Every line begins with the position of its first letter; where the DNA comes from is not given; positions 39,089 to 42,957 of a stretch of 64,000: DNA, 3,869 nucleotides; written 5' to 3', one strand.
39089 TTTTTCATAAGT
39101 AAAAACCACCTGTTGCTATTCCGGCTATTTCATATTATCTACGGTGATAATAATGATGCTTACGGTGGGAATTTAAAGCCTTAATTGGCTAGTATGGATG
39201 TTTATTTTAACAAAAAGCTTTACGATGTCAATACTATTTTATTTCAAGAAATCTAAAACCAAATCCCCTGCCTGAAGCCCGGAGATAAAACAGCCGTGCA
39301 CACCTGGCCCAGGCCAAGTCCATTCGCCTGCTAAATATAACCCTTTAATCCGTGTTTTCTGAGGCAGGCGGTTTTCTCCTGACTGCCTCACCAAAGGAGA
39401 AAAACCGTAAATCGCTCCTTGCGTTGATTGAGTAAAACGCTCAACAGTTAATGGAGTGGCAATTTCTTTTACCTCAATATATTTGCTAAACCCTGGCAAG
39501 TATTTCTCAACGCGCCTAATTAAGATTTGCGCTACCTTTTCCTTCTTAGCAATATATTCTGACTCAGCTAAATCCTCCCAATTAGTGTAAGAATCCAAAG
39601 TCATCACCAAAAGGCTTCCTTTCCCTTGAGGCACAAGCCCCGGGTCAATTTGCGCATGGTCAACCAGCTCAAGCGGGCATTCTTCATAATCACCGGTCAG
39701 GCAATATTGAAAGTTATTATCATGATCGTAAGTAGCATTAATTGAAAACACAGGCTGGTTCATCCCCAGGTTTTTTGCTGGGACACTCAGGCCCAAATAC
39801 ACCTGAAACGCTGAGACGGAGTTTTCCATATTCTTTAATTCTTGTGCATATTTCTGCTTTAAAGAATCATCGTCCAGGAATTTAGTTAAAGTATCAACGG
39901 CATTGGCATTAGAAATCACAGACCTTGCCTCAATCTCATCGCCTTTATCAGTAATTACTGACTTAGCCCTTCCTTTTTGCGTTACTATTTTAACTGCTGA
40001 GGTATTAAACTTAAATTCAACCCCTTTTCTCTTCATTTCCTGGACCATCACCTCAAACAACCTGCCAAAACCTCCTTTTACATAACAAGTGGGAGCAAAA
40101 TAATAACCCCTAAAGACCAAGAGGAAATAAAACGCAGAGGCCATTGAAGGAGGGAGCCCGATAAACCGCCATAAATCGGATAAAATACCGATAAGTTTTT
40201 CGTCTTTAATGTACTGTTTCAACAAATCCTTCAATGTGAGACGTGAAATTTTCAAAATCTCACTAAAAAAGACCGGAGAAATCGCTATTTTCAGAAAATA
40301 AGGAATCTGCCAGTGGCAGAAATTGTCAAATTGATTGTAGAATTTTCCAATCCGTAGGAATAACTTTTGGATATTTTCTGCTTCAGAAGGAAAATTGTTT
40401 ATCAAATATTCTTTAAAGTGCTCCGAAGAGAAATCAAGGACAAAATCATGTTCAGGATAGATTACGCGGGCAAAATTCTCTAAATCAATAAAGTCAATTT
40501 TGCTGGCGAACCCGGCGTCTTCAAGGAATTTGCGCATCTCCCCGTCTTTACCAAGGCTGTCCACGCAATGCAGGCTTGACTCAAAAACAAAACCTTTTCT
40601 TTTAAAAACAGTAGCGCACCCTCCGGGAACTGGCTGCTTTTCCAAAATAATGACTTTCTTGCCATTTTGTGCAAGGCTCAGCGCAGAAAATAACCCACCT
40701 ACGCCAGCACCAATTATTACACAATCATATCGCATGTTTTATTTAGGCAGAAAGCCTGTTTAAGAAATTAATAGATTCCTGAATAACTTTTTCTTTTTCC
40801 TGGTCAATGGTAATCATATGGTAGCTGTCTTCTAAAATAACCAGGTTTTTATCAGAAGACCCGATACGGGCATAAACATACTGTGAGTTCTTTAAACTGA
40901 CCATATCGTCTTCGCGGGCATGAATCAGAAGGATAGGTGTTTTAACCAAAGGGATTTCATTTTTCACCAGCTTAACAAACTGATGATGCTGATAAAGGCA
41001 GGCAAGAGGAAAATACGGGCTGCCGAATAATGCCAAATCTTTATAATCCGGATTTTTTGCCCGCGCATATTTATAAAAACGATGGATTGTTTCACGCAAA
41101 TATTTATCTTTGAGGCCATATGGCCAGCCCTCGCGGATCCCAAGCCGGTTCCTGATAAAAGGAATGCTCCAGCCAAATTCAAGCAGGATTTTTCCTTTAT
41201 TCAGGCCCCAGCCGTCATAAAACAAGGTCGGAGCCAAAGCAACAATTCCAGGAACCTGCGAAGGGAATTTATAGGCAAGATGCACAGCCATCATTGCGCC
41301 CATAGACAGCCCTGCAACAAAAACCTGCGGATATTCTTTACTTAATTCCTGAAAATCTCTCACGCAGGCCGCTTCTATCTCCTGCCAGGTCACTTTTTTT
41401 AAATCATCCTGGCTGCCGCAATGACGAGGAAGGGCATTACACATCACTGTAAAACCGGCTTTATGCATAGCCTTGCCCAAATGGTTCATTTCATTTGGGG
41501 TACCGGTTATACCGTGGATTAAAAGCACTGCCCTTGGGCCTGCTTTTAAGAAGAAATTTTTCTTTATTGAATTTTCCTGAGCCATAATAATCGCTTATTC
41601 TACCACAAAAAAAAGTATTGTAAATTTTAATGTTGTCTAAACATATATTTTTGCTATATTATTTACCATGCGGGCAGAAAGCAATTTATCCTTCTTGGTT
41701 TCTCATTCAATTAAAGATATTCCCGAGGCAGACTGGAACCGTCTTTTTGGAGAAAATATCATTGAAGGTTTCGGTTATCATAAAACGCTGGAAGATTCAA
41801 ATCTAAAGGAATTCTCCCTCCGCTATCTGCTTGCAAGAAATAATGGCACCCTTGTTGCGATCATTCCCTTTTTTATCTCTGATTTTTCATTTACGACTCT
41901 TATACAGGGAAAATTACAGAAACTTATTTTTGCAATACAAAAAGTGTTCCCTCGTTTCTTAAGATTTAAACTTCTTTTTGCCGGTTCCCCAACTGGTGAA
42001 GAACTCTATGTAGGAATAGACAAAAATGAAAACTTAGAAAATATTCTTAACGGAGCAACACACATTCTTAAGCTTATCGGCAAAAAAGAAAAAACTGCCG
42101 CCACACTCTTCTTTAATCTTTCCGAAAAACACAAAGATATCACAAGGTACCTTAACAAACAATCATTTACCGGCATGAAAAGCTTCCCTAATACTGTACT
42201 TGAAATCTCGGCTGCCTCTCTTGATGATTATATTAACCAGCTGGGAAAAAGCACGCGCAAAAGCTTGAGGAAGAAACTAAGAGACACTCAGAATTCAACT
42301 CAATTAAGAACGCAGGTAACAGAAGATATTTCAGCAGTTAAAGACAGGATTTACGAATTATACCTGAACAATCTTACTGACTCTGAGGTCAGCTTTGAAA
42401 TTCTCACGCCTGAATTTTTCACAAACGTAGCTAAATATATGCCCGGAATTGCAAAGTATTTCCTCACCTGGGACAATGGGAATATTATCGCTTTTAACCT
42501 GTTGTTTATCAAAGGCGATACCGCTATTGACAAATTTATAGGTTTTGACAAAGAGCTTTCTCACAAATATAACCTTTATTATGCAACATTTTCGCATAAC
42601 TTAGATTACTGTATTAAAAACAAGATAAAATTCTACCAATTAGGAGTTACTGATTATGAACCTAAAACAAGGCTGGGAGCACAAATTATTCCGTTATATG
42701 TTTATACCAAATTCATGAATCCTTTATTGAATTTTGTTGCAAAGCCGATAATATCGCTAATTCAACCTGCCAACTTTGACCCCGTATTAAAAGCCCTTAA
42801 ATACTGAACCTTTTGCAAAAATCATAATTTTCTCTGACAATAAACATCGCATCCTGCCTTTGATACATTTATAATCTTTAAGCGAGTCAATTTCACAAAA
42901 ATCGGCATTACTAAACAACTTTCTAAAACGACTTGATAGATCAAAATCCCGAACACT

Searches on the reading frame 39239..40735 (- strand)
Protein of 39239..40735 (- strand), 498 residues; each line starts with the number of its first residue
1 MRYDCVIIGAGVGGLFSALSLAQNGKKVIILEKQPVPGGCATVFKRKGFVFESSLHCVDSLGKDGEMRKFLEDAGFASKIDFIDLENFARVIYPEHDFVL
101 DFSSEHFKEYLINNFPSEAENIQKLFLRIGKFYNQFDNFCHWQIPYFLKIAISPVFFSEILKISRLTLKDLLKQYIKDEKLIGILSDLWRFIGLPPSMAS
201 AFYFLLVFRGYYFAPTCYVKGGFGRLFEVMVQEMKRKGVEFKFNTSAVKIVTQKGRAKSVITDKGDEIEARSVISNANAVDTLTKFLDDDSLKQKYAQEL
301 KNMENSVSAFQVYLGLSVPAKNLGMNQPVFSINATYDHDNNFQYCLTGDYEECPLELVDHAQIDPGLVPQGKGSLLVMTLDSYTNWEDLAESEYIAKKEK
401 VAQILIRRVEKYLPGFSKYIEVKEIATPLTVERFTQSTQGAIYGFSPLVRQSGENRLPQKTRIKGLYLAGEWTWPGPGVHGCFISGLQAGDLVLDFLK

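Call 3: search_protein_families(library=pfam, proteins=[window:39239-40735:-], max_evalue=0.01)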
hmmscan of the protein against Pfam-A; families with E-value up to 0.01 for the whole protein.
window:39239-40735:- (498 aa): 13 families
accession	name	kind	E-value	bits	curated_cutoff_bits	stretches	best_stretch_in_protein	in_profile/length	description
PF01593.30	Amino_oxidase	-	4e-29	102.6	19.8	1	13-493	2-442/443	Flavin containing amine oxidoreductase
PF13450.12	NAD_binding_8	-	3.4e-13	50.1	21.9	1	7-73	1-67/68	NAD(P)-binding Rossmann-like domain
PF01266.30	DAO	-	4.1e-12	46.7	27.9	1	4-40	1-38/353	FAD dependent oxidoreductase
PF00890.30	FAD_binding_2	-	1e-11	45.1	20.4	1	4-43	1-39/414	FAD binding domain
PF07992.20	Pyr_redox_2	-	3.1e-10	40.4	26.1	2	3-38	1-38/291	Pyridine nucleotide-disulphide oxidoreductase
PF12831.13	FAD_oxidored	-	3.9e-10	40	27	1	4-42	1-39/416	FAD dependent oxidoreductase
PF03486.20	HI0933_like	-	1.4e-08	34.9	50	1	4-38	2-36/244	HI0933-like protein Rossmann domain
PF00070.33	Pyr_redox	-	2.4e-05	25.2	22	0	229-263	45-80/82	Pyridine nucleotide-disulphide oxidoreductase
PF01946.23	Thi4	-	7.4e-05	22.5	26.2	1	3-41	18-57/235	Thi4 family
PF01494.25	FAD_binding_3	-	0.00011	22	22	1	3-35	2-34/349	FAD binding domain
PF05834.18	Lycopene_cycl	-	0.006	16.1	23.4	0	4-35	1-34/380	Lycopene cyclase protein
PF01134.28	GIDA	-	0.0064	16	22.1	0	4-32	1-29/391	Glucose inhibited division protein A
PF13738.12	Pyr_redox_3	-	0.008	15.9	30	0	6-36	1-32/305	Pyridine nucleotide-disulphide oxidoreductase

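Call 4: search_protein_families(library=ncbifam, proteins=[window:39239-40735:-], max_evalue=0.01)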
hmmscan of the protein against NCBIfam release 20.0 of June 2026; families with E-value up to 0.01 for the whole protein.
window:39239-40735:- (498 aa): 114 families (the best 25 are shown)
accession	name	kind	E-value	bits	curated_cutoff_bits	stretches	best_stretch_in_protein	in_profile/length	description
TIGR02730.1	carot_isom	equivalog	1.9e-57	195.2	586.9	1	3-489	1-484/493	carotenoid isomerase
TIGR02734.1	crtI_fam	subfamily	2.7e-52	178.1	238.1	1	6-490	2-485/504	phytoene desaturase family protein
TIGR02733.1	desat_CrtD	equivalog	6.4e-39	134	549.7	2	220-488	228-483/492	C-3',4' desaturase CrtD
NF058655.1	CrtID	equivalog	1.1e-36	126.7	640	1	6-487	2-475/478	bifunctional phytoene desaturase/3,4-desaturase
NF045637.1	carotdesatCrtDProt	equivalog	7.1e-36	123.7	580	1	6-493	2-482/485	1-hydroxycarotenoid 3,4-desaturase CrtD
NF042421.1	hydcarot_desat_CrtD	equivalog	4.5e-27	94.7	500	1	5-493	4-483/487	1-hydroxycarotenoid 3,4-desaturase CrtD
NF005560.0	PRK07233.1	equivalog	2.8e-21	75.9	252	2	5-83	3-79/435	hypothetical protein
NF045689.1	BCarotKetCrtO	equivalog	1.5e-20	73.3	1000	2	167-481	186-525/563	beta-carotene ketolase CrtO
TIGR03467.1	HpnE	equivalog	9.9e-14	51.5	283.05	1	6-88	2-83/430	hydroxysqualene dehydroxylase HpnE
NF005548.0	PRK07208.1-4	equivalog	1.8e-10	40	389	1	4-56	5-57/488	hypothetical protein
TIGR00562.1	proto_IX_ox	equivalog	2.7e-10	39.4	97.85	1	2-85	2-85/470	protoporphyrinogen oxidase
NF005547.0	PRK07208.1-3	equivalog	1.3e-09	37.4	380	2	218-276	201-258/465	hypothetical protein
TIGR01813.1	flavo_cyto_c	subfamily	1.5e-08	33.8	285.45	1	4-41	1-39/444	flavocytochrome c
NF053556.1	prodigi_MAP_PigB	equivalog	4.6e-08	31.9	850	1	2-79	154-229/659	prodigiosin MAP biosynthesis oxidoreductase PigB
NF006130.0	PRK08274.1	equivalog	4.8e-08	32.2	369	1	2-35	5-38/467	FAD-dependent tricarballylate dehydrogenase TcuA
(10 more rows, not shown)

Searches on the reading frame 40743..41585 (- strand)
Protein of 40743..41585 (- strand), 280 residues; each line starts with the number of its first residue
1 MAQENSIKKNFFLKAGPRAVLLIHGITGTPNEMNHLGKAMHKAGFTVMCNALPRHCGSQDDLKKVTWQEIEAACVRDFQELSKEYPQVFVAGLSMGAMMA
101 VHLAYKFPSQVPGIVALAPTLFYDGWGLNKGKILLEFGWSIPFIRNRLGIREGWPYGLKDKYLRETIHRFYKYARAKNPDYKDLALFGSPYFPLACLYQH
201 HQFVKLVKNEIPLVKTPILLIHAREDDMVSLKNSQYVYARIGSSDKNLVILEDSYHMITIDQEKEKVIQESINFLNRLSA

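Call 3: search_protein_families(library=pfam, proteins=[window:40743-41585:-], max_evalue=0.01)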
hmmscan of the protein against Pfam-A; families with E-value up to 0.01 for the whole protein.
window:40743-41585:- (280 aa): 8 families
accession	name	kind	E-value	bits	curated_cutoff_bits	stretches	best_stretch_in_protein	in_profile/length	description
PF12146.15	Hydrolase_4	-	1e-22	81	27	1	19-263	6-239/239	Serine aminopeptidase, S33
PF00561.26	Abhydrolase_1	-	1.5e-13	51.4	25.8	1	19-261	2-243/245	alpha/beta hydrolase fold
PF12697.13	Abhydrolase_6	-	4.9e-10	40.9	26.3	1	20-267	1-214/217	Alpha/beta hydrolase family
PF02230.22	Abhydrolase_2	-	4.5e-09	36.9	23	1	79-121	98-140/217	Phospholipase/Carboxylesterase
PF00326.27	Peptidase_S9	-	7.1e-05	22.8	22.6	1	209-277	140-208/213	Prolyl oligopeptidase family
PF01738.24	DLH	-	0.00014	22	21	0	18-115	14-125/217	Dienelactone hydrolase family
PF20408.4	Abhydrolase_11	-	0.0027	17.9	27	0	67-117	57-105/193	Alpha/beta hydrolase domain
PF00756.26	Esterase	-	0.0066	16.7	22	0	84-120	116-149/251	Putative esterase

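Call 4: search_protein_families(library=ncbifam, proteins=[window:40743-41585:-], max_evalue=0.01)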
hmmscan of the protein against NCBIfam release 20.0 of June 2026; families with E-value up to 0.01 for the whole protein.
window:40743-41585:- (280 aa): 21 families
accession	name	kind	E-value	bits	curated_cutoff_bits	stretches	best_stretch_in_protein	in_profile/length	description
NF011457.0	PRK14875.1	equivalog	4.2e-11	42.4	307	1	13-119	125-231/372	acetoin dehydrogenase dihydrolipoyllysine-residue acetyltransferase subunit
TIGR01607.1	PST-A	paralog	4.7e-09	35.8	218.25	1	210-275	266-330/332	Plasmodium subtelomeric family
NF051487.1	bifunc_PcaCD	exception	2.7e-08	33.3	430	1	18-123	173-275/413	bifunctional 4-carboxymuconolactone decarboxylase/3-oxoadipate enol-lactonase PcaCD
TIGR03695.1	menH_SHCHC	equivalog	3.9e-08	33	208.55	1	19-115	4-100/252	2-succinyl-6-hydroxy-2,4-cyclohexadiene-1-carboxylate synthase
NF051488.1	bifunc_PcaDC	exception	3.9e-07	29.5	390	1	20-117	14-109/375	bifunctional 3-oxoadipate enol-lactonase/4-carboxymuconolactone decarboxylase PcaDC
TIGR01738.1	bioH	equivalog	7.3e-06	25.8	206.95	1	17-120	4-99/245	pimeloyl-ACP methyl ester esterase BioH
NF050089.1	i_nPHAscl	equivalog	9.4e-06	24.9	300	1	201-274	216-287/288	intracellular short-chain-length polyhydroxyalkanoate depolymerase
NF050058.1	e_dPHAscl_type1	hypoth_equivalog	4.2e-05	23.2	150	1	86-116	104-134/276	extracellular catalytic domain type 1 short-chain-length polyhydroxyalkanoate depolymerase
TIGR03056.1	bchO_mg_che_rel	equivalog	6.1e-05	22.2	172.55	0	15-115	27-124/278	alpha/beta fold hydrolase BchO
NF052610.1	macro_16_ester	equivalog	9e-05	22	420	0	212-268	220-273/281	alpha/beta fold macrolide esterase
TIGR01250.1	pro_imino_pep_2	subfamily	0.00016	21.4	167.65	0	208-265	224-278/288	proline iminopeptidase-family hydrolase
NF008340.0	PRK11126.1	equivalog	0.00037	19.8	261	1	19-106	16-98/255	2-succinyl-6-hydroxy-2,4-cyclohexadiene-1-carboxylate synthase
NF041759.1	mac_hydro_EstT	equivalog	0.00041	19.6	450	0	209-269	214-271/278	macrolide hydrolase EstT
NF007857.0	PRK10566.1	equivalog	0.00075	19.4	201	0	19-108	29-129/249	esterase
NF047920.1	lactonase_UilS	equivalog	0.00086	19.1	400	1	209-276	214-282/285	UilS family quorum-quenching N-acyl-homoserine lactonase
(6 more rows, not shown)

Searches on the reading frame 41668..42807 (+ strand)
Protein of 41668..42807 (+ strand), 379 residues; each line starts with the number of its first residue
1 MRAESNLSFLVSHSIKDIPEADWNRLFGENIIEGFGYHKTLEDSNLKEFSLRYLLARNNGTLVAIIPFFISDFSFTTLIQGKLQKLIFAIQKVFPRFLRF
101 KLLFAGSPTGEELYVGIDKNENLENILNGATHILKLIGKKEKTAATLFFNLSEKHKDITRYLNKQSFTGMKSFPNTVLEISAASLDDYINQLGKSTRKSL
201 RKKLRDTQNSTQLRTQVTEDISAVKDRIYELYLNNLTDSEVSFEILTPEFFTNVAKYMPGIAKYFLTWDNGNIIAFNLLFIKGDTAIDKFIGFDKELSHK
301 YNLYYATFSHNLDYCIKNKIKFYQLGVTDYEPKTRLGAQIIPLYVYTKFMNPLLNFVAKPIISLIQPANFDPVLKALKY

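Call 3: search_protein_families(library=pfam, proteins=[window:41668-42807:+], max_evalue=0.01)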
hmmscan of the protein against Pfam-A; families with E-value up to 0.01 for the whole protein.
window:41668-42807:+ (379 aa): 2 families
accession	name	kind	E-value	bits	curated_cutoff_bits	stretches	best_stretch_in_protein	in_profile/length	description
PF04339.18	FemAB_like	-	6.6e-15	55.6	27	1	14-327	1-313/369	Peptidogalycan biosysnthesis/recognition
PF13480.13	Acetyltransf_6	-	9.6e-12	45.7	22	1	194-331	1-140/143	Acetyltransferase (GNAT) domain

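Call 4: search_protein_families(library=ncbifam, proteins=[window:41668-42807:+], max_evalue=0.01)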
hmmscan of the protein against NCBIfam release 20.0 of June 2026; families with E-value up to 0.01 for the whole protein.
window:41668-42807:+ (379 aa): 0 families
